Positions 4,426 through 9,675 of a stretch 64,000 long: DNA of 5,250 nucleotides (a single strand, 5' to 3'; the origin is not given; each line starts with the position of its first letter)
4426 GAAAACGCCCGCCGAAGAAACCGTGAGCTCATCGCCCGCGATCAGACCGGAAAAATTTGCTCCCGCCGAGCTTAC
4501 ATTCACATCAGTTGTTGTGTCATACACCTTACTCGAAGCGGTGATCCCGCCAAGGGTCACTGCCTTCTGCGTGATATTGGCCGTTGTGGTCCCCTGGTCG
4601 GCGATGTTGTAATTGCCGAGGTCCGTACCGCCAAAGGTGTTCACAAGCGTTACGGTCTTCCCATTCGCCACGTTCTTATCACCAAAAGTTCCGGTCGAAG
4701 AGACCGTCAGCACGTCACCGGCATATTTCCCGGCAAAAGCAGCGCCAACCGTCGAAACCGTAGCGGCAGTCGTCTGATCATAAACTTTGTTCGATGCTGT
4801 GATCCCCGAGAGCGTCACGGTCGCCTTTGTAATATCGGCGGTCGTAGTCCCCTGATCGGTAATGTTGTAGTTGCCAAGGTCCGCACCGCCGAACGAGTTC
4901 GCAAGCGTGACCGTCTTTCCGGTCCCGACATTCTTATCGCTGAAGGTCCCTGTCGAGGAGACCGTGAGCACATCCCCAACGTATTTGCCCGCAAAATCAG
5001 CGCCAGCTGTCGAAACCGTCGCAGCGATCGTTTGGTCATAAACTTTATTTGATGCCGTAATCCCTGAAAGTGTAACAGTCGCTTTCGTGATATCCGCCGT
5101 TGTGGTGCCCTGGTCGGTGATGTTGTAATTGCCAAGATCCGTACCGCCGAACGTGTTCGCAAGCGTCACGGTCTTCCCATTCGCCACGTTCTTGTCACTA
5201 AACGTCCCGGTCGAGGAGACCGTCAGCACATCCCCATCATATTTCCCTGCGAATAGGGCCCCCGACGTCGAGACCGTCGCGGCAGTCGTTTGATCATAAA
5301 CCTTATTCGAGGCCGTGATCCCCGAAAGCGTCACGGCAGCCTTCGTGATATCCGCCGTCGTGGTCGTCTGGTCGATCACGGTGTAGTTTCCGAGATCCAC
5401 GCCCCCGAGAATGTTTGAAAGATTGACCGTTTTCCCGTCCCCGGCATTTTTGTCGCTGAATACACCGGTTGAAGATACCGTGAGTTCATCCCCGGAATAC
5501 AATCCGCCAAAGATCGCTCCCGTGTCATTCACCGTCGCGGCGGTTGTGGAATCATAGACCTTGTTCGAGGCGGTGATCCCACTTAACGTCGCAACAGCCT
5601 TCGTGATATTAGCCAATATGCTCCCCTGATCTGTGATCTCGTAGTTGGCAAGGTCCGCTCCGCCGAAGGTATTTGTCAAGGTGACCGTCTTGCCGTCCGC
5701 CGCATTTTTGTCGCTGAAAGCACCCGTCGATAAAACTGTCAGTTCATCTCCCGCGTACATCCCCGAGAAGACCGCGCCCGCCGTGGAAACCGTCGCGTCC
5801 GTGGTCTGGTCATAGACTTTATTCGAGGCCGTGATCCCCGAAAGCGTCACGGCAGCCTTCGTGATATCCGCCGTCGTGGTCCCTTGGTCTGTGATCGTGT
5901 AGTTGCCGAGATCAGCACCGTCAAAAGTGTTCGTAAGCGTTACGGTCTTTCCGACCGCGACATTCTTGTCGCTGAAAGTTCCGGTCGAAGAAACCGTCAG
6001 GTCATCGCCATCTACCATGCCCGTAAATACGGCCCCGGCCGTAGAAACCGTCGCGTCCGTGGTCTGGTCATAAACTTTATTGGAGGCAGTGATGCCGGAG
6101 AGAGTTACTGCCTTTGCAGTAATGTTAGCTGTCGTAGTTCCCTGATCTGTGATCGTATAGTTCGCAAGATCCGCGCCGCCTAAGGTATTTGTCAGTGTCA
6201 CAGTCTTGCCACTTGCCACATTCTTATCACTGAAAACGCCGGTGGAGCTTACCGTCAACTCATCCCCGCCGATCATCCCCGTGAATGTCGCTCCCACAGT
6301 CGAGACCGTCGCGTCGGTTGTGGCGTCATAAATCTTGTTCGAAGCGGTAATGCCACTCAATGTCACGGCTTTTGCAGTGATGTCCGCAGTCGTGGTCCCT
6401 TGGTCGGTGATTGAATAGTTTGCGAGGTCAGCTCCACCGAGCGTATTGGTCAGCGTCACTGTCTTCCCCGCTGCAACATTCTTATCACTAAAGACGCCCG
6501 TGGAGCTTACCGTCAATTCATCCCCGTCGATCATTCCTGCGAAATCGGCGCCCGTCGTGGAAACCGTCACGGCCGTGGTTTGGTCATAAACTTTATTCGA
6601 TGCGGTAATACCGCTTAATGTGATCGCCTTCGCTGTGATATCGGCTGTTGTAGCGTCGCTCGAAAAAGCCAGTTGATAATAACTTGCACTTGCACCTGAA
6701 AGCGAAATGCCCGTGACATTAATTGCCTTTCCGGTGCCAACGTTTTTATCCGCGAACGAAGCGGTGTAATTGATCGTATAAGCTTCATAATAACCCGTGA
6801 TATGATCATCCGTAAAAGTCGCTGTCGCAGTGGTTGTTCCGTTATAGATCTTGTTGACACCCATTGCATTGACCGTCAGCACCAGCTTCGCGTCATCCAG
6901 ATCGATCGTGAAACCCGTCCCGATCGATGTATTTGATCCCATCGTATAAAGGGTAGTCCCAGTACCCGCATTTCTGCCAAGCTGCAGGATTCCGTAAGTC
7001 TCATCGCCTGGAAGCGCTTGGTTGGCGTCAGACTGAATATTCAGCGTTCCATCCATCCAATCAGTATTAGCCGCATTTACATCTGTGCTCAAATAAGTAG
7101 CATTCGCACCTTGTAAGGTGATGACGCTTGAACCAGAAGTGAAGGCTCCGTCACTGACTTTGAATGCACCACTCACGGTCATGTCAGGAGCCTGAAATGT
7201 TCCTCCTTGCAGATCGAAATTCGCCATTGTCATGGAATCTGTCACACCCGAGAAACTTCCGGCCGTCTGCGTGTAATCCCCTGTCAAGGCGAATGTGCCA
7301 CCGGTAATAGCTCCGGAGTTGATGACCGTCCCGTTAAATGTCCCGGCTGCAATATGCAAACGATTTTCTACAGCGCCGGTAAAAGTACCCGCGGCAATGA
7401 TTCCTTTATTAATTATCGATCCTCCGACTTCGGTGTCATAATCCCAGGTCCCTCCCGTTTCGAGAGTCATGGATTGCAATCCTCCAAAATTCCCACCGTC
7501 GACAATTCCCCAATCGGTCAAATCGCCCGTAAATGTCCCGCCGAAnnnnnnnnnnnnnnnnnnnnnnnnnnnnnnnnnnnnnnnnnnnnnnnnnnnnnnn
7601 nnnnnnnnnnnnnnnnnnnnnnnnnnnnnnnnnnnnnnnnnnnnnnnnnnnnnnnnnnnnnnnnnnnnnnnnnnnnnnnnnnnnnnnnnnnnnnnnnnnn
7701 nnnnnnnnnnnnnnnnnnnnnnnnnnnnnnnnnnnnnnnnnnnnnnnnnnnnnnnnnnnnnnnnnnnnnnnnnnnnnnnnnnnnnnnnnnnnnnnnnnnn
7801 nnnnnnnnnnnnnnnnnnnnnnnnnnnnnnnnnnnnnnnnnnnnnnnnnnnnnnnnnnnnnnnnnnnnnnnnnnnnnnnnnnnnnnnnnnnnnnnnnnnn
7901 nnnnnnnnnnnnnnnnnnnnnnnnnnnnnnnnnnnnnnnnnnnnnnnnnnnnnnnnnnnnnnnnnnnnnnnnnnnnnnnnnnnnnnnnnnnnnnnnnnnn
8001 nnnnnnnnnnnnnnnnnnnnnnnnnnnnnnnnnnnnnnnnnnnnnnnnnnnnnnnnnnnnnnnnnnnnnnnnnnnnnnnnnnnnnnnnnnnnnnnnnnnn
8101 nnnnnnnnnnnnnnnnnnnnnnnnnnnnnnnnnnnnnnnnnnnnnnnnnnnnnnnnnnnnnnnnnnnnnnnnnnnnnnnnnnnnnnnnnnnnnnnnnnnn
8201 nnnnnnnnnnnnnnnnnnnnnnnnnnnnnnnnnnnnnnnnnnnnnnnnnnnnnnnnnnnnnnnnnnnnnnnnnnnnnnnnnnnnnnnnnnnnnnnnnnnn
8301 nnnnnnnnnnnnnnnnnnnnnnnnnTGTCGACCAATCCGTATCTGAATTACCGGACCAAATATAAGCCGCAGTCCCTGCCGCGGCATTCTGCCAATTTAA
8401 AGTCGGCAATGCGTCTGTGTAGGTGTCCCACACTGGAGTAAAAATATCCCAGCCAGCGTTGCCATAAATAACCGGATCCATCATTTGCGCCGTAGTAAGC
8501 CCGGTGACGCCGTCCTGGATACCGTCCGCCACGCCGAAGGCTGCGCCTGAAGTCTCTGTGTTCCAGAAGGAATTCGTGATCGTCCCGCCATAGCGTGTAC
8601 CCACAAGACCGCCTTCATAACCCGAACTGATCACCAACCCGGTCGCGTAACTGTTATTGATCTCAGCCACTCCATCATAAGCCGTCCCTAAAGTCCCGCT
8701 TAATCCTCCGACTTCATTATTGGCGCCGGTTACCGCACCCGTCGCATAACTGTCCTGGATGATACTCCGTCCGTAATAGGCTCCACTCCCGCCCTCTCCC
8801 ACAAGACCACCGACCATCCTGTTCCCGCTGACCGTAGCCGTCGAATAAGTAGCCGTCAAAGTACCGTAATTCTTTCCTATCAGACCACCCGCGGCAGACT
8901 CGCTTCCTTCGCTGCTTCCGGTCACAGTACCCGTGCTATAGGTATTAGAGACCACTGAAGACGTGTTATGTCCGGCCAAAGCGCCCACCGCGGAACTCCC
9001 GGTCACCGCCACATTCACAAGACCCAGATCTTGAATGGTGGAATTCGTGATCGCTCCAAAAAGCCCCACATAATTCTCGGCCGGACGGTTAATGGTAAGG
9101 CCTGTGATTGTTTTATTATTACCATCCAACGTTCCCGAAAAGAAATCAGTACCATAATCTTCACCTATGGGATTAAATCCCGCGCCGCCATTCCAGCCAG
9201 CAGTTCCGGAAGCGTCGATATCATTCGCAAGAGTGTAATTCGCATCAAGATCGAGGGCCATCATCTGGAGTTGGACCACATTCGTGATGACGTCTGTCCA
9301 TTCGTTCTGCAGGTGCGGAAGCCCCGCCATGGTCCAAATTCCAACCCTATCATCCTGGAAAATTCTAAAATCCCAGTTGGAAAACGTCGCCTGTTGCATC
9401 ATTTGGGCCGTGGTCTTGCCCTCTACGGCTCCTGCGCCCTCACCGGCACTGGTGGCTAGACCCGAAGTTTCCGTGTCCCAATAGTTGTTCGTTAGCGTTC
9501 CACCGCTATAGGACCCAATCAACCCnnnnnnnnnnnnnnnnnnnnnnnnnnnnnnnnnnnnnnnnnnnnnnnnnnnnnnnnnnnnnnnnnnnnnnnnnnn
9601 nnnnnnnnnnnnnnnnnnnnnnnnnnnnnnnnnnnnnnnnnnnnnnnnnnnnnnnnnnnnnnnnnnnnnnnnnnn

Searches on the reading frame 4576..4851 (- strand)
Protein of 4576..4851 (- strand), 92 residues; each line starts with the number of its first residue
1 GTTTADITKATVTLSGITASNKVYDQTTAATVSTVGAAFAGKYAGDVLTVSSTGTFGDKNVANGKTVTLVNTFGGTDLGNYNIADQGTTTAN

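Call 53: find_homologous_proteins(query=window:4576-4851:-, max_evalue=0.00001)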
Query window:4576-4851:- (92 aa): 26 proteins with E <= 0.00001 among 231 candidates.
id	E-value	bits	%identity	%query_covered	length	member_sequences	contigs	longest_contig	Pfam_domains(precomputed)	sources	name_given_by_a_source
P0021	4.5e-26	108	59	100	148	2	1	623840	PF18657.7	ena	-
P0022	1.1e-19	88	59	55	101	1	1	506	PF18657.7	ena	-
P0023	2.7e-18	84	52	99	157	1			PF18657.7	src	-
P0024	8.2e-18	82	61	86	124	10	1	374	PF18657.7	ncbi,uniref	ncbi:YDG domain-containing protein, partial [Acinetobacter baumannii]|uniref:YDG domain-containing p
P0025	8.0e-17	79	58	52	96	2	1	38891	PF18657.7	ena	-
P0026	2.3e-16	77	56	95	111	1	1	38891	PF18657.7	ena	-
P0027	1.1e-15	75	57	88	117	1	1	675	PF18657.7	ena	-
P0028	2.1e-15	74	57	88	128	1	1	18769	PF18657.7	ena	-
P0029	3.0e-13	67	44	84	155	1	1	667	PF18657.7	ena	-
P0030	4.3e-11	61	42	100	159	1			PF18657.7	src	-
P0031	1.2e-10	59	55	87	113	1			PF18657.7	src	-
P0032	3.0e-10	58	62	60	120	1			PF18657.7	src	-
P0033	7.4e-10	57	52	87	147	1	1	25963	PF18657.7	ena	-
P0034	3.0e-9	55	50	73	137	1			PF18657.7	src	-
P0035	3.2e-9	55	44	87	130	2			PF18657.7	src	-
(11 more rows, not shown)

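Call 59: predict_structure(alignment_id=A3)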
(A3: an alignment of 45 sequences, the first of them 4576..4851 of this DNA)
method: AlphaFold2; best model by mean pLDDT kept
length: 92 residues; sequences in the alignment: 45
mean_pLDDT: 97.8   pTM: 0.83
mean pLDDT of the five models: 97.8, 96.5, 96.2, 96.1, 93.5
residues with pLDDT >= 90: 91; 70-90: 1; 50-70: 0; < 50: 0
segments of 3 or more residues with pLDDT < 50: none
pLDDT, mean of each block of 10 residues (from residue 1): 94 99 98 98 98 98 98 98 99 98
secondary structure, 60 per line:
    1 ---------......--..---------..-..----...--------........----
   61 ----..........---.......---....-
elements in order: E10-15 E38-40 E49-56 E65-74 E81-84 E88-91

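Call 61: fold_search(model_id=the predicted structure, library=pdb)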
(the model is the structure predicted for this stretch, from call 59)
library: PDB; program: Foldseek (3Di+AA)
matches with E <= 10: 11; with E <= 0.001: 0
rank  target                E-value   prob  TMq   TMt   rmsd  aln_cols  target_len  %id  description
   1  3kny                  5.7e+00  0.07  0.32  0.20   6.1        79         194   15  Crystal structure of a two domain protein with unknown function (bt_3535) from bacteroides thetaiotaomicron vpi-5482 at  (released 2009-12-01)
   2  7qo7_A                7.1e+00  0.02  0.19  0.03  11.1        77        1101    8  SARS-CoV-2 S Omicron Spike B.1.1.529 (released 2022-01-19)
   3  7e9l_A                7.5e+00  0.05  0.34  0.10   7.4       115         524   11  Crystal Structure of POMGNT2 in complex with UDP and mono-mannosyl peptide (379Man short peptide) (released 2021-05-05)
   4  9xps_x                8.4e+00  0.04  0.24  0.04   7.8        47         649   15  The neck structure of the Phage Phikz (released 2026-02-11)
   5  8oyu_A                8.4e+00  0.01  0.19  0.03  11.1        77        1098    8  Stabilised BA.1 SARS-CoV-2 spike with H6 nanobodies in '2 up 1 down' RBD conformation (released 2024-05-15)
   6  8hqz_p                8.4e+00  0.01  0.18  0.07   9.7       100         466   14  Baseplate of DT57C bacteriophage in the full state (released 2023-12-13)
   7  3wb5                  8.4e+00  0.01  0.13  0.05   8.2        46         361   20  Crystal Structure of beta secetase in complex with (6S)-2-amino-3,6-dimethyl-6-[(1R,2R)-2-phenylcyclopropyl]-3,4,5,6-tet (released 2013-10-02)
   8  7e9j_A                8.9e+00  0.02  0.26  0.09   9.6       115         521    7  Crystal Structure of POMGNT2 in complex with UDP (released 2021-05-05)
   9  6mn0_F                8.9e+00  0.01  0.18  0.08   5.3        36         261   11  Crystal structure of meta-AAC0038, an environmental aminoglycoside resistance enzyme, H168A mutant in complex with ace (released 2018-10-24)
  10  7txz_A                9.4e+00  0.01  0.17  0.05   6.8        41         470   10  Nipah Virus attachment (G) glycoprotein ectodomain in complex with nAH1.3 neutralizing antibody Fab fragment (local re (released 2022-03-09)
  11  6pd4_B                9.4e+00  0.01  0.17  0.05   6.7        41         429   10  Crystal Structure of Hendra Virus Attachment G Glycoprotein (released 2019-11-27)

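Call 65: search_protein_families(library=pfam, proteins=[window:4576-4851:-], max_evalue=10)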
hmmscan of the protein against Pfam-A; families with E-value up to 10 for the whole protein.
window:4576-4851:- (92 aa): 1 family
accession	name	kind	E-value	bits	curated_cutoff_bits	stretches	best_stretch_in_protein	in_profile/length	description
PF18657.6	YDG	-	4.7e-16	59.2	25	1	8-86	1-83/85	YDG domain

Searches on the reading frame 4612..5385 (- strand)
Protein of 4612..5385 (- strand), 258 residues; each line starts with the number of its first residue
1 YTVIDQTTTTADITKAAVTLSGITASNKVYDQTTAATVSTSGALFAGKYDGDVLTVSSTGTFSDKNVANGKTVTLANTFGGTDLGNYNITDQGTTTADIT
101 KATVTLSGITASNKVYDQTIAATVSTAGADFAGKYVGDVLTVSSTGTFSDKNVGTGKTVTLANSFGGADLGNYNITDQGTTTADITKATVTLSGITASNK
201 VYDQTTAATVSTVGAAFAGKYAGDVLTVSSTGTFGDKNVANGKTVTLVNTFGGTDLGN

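Call 50: search_solved_structures(query=A2, max_evalue=1)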
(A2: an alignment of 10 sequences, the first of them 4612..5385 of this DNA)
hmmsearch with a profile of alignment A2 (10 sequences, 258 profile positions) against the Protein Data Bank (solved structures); distinct sequences matched with E-value up to 1: 1.
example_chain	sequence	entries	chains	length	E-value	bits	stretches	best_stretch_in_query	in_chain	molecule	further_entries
9msk_H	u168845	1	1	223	0.49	12.6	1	162-233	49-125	RM3-26 fab heavy chain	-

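Call 51: predict_structure(alignment_id=A2)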
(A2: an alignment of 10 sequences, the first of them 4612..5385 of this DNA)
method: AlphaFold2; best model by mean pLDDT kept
length: 258 residues; sequences in the alignment: 10
mean_pLDDT: 36.6   pTM: 0.24
mean pLDDT of the five models: 36.6, 35.7, 34.7, 33.0, 32.6
residues with pLDDT >= 90: 0; 70-90: 0; 50-70: 12; < 50: 246
segments of 3 or more residues with pLDDT < 50: 1-221, 223-226, 230-247
pLDDT, mean of each block of 10 residues (from residue 1): 28 31 34 40 40 40 36 42 42 35 30 29 31 30 32 31 35 34 29 35 38 41 48 42 47 53
secondary structure, 60 per line:
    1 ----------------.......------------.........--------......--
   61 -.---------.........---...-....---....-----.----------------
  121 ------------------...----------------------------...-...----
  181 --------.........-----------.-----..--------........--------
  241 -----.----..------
elements in order: E17-23 E36-44 E53-58 E72-80 E88-91 E95-98 E139-141 E174-176 E189-197 E225-232

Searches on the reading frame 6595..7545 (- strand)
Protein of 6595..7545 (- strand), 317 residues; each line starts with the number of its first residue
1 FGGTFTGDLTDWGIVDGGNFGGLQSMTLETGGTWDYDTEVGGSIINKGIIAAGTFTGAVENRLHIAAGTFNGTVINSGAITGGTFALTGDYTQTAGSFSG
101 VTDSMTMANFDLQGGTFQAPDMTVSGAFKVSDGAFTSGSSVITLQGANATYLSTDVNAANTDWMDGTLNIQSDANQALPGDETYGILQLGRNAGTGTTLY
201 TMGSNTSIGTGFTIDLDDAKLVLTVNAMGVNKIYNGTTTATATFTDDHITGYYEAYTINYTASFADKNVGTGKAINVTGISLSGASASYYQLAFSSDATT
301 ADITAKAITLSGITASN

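Call 67: search_protein_families(library=pfam, proteins=[window:6595-7545:-], max_evalue=0.05)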
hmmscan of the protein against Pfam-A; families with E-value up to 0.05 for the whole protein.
window:6595-7545:- (317 aa): 1 family
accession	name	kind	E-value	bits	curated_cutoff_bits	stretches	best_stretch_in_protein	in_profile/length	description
PF18657.6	YDG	-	2e-11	44.4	25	1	222-295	4-81/85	YDG domain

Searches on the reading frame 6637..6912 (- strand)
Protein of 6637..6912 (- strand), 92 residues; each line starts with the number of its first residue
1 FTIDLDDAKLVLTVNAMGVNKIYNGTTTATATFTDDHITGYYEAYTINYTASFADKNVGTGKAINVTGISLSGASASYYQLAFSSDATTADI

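Call 65: search_protein_families(library=pfam, proteins=[window:6637-6912:-], max_evalue=10)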
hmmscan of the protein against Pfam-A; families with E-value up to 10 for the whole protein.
window:6637-6912:- (92 aa): 1 family
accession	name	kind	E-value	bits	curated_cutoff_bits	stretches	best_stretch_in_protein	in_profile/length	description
PF18657.6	YDG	-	5.6e-13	49.4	25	1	11-84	4-81/85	YDG domain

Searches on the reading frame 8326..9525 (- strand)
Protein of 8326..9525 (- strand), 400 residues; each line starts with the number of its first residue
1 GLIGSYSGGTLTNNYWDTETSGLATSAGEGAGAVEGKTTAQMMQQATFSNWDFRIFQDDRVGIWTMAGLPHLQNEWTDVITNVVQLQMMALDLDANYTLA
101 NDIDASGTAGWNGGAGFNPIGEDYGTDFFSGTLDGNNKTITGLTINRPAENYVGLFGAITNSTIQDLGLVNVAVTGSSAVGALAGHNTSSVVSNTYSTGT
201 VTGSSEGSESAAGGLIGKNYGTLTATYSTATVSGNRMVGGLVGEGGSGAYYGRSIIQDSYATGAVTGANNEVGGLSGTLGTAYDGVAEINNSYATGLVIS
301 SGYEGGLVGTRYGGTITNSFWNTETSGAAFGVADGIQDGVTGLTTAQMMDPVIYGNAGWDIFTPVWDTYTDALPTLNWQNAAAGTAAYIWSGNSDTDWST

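Call 67: search_protein_families(library=pfam, proteins=[window:8326-9525:-], max_evalue=0.05)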
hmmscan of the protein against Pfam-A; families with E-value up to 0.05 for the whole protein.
window:8326-9525:- (400 aa): 2 families
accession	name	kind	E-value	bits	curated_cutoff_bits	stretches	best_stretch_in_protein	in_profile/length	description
PF07581.17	Glug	-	9.7e-09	35.5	20.5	2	176-202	1-28/28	The GLUG motif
PF05342.19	Peptidase_M26_N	-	3.8e-05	23.5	27.7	1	88-196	149-247/250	M26 IgA1-specific Metallo-endopeptidase N-terminal region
